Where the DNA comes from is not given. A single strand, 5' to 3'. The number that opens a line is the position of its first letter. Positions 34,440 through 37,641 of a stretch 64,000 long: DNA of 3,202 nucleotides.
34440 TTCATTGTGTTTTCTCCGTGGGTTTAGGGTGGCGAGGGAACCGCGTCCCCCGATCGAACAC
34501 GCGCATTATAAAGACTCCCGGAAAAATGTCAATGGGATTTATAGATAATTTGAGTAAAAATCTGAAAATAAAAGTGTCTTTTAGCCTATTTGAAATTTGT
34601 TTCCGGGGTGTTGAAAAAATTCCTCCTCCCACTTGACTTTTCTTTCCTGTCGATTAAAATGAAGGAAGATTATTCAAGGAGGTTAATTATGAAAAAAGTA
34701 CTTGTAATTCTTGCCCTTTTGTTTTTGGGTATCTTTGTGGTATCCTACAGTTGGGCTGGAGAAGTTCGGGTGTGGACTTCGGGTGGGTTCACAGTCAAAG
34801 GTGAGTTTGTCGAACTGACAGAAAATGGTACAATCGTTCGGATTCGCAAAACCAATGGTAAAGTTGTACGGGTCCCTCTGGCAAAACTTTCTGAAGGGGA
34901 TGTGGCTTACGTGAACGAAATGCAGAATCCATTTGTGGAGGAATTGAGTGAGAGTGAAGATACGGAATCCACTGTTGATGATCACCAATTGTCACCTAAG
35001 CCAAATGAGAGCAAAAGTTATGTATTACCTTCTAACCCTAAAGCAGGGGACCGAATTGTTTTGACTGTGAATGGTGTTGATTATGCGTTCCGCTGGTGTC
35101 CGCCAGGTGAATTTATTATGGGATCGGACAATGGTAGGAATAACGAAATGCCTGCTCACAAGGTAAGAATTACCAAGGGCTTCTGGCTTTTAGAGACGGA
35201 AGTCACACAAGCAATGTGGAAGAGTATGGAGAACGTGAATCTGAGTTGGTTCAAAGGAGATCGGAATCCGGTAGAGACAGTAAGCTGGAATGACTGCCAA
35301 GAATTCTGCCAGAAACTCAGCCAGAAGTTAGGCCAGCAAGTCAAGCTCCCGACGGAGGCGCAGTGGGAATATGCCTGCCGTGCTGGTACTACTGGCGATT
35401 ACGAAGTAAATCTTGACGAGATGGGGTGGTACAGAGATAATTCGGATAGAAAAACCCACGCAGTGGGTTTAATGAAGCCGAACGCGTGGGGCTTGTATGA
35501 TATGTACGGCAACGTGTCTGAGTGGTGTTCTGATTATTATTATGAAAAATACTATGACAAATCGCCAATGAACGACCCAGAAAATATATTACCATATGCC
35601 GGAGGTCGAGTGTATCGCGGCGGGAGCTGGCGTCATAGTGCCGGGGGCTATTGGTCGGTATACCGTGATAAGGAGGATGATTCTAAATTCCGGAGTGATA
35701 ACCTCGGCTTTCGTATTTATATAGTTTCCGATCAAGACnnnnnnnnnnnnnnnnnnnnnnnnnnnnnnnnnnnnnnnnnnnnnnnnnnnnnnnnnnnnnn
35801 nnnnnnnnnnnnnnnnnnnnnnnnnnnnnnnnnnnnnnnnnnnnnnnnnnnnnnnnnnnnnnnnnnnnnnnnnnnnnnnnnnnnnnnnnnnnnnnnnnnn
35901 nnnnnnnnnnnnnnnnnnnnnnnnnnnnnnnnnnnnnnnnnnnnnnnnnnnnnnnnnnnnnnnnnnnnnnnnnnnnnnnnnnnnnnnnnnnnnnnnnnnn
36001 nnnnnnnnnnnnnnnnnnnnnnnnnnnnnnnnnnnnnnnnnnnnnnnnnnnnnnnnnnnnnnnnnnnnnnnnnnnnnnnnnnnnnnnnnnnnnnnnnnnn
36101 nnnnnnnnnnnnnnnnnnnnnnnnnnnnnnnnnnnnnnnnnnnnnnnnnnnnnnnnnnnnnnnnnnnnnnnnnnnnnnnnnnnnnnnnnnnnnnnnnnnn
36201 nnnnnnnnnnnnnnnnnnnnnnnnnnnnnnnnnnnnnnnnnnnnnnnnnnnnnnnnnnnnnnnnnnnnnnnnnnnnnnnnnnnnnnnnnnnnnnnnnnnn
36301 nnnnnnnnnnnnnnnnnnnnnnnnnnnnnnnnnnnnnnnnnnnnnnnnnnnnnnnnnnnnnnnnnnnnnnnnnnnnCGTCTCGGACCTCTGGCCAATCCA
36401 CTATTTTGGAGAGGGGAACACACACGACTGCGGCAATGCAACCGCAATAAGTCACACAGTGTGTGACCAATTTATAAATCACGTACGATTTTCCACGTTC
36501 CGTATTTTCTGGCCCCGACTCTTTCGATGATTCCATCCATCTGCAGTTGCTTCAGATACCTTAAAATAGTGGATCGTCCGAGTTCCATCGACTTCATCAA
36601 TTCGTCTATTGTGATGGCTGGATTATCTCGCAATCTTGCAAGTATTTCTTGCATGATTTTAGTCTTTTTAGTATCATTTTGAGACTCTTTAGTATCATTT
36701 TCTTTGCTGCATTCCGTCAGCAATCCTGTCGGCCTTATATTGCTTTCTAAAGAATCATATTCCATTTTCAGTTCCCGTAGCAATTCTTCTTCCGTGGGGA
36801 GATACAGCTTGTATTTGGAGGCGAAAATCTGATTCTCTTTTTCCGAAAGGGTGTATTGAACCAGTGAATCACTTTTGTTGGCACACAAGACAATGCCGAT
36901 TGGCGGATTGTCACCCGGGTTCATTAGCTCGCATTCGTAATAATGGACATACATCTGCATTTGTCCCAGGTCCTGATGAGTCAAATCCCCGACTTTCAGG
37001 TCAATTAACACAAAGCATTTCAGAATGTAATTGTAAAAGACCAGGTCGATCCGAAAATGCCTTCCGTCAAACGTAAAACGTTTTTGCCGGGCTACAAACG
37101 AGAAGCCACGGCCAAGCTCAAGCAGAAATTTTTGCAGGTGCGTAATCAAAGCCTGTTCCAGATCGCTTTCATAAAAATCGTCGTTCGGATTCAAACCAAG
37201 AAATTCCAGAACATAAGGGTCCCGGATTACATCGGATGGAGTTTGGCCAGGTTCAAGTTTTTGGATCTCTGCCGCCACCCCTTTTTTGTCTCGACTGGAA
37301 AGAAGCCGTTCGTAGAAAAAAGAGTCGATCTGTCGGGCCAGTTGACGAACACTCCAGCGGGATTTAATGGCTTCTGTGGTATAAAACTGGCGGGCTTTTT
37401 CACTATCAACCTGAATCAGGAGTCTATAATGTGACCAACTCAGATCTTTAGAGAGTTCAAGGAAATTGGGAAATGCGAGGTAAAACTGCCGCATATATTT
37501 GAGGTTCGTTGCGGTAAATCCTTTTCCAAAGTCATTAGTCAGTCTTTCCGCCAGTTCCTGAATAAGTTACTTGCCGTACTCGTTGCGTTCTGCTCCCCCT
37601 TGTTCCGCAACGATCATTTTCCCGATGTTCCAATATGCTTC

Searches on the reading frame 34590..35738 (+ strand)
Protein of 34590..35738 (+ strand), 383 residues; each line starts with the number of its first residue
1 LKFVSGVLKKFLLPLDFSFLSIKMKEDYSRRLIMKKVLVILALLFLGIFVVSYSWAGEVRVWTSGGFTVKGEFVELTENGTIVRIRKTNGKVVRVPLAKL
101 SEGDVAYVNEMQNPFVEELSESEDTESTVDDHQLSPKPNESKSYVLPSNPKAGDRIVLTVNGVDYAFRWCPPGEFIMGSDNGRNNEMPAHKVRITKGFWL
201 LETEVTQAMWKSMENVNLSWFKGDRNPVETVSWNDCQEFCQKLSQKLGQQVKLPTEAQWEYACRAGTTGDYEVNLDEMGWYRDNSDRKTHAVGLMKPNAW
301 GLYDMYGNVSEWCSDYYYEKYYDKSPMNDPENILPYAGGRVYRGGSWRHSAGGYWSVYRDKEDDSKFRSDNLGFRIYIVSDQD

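Call 21: search_protein_families(library=pfam, proteins=[window:34590-35738:+], max_evalue=0.001)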
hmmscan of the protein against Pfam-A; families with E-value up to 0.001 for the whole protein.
window:34590-35738:+ (383 aa): 2 families
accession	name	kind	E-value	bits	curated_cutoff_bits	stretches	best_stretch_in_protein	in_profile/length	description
PF03781.23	FGE-sulfatase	-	4.3e-41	141.7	23.3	1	170-376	8-253/255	Sulfatase-modifying factor enzyme 1-like domain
PF03983.18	SHD1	-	5.8e-10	39.3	23.7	1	58-112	9-63/67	SLA1 homology domain 1, SHD1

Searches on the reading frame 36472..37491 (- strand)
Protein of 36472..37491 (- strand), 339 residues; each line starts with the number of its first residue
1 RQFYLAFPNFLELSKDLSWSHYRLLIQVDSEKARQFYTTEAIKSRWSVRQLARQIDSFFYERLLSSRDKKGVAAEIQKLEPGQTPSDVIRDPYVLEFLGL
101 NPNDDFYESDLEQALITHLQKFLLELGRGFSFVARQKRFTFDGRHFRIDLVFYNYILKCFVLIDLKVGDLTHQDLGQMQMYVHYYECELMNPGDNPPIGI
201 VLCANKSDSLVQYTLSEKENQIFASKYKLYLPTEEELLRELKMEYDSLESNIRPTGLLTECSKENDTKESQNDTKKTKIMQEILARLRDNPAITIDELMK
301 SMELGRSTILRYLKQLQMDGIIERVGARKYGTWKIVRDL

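Call 20: search_protein_families(library=pfam, proteins=[window:36472-37491:-], max_evalue=0.001)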
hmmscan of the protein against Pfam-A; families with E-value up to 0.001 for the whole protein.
window:36472-37491:- (339 aa): 7 families
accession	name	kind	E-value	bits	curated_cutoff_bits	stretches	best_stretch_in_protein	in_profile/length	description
PF06250.17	YhcG_C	-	4.5e-59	199.2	32.5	1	87-239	2-154/157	YhcG PDDEXK nuclease domain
PF17761.7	DUF1016_N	-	9.3e-17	61.8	32.8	1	1-62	73-137/137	DUF1016 N-terminal domain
PF13412.12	HTH_24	-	2.2e-07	30.8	21.9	1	278-323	3-48/48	Winged helix-turn-helix DNA-binding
PF01047.28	MarR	-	2.5e-06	27.7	24.6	1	283-324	8-49/59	MarR family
PF08279.18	HTH_11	-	3.7e-06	27.2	25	1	281-322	3-46/55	HTH domain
PF01022.26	HTH_5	-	0.00027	21.2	22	1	282-323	6-46/47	Bacterial regulatory protein, arsR family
PF17762.8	HTH_ParB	-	0.00065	20.2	22.6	0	15-56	57-98/102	ParB HTH domain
